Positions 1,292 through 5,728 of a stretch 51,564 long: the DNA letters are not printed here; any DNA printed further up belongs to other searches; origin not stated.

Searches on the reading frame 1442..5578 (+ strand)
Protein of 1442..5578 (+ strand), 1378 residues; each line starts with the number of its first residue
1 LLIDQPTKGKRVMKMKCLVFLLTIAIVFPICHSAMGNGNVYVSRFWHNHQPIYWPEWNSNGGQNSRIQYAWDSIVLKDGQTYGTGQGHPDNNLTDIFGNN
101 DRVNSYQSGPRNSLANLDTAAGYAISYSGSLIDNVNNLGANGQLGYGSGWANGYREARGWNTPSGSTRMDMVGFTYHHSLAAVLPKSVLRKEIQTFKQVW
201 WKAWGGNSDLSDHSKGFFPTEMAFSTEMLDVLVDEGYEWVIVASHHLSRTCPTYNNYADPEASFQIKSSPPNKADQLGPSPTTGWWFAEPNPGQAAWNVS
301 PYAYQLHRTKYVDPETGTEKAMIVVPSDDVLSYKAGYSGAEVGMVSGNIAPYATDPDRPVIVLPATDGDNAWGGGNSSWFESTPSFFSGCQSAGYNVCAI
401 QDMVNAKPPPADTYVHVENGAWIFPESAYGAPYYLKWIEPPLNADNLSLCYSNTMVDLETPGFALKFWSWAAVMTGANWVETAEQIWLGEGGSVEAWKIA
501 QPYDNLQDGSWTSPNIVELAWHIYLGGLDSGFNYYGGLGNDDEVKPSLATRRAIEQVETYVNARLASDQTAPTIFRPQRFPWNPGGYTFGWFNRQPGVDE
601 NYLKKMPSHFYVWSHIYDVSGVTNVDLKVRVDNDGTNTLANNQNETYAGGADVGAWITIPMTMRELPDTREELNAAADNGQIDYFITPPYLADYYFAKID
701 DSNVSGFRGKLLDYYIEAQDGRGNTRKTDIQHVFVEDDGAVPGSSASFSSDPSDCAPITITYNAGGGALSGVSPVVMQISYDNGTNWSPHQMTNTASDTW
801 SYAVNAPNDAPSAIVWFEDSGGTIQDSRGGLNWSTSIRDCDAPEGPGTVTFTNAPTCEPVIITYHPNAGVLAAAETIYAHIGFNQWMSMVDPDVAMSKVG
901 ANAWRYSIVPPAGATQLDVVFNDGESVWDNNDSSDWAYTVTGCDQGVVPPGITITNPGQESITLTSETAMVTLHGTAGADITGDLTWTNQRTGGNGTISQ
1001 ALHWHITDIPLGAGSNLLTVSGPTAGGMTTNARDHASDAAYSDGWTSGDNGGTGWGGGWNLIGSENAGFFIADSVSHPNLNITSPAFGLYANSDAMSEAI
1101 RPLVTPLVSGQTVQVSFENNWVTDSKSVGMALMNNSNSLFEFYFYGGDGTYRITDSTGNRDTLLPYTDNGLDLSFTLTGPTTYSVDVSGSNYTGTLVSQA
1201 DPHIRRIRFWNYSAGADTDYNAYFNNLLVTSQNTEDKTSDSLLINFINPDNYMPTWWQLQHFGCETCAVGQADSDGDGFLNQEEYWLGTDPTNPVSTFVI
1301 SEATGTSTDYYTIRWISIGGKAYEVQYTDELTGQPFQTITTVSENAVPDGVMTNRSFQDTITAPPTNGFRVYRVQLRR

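Call 10: search_protein_families(library=pfam, proteins=[window:1442-5578:+], max_evalue=0.001)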
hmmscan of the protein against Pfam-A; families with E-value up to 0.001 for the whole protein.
window:1442-5578:+ (1378 aa): 4 families
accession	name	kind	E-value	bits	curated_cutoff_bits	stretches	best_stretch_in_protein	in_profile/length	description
PF03065.20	Glyco_hydro_57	-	1.2e-07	31.8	21.2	1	164-246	98-175/291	Glycosyl hydrolase family 57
PF16760.10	CBM53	-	5.7e-06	27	27.6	1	861-918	2-56/57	Starch/carbohydrate-binding module (family 53)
PF03423.18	CBM_25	-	6.6e-05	23.6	27.3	1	891-940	34-83/106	Carbohydrate binding domain (family 25)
PF18884.5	TSP3_bac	-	0.0001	22.5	25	1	1273-1294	1-22/22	Bacterial TSP3 repeat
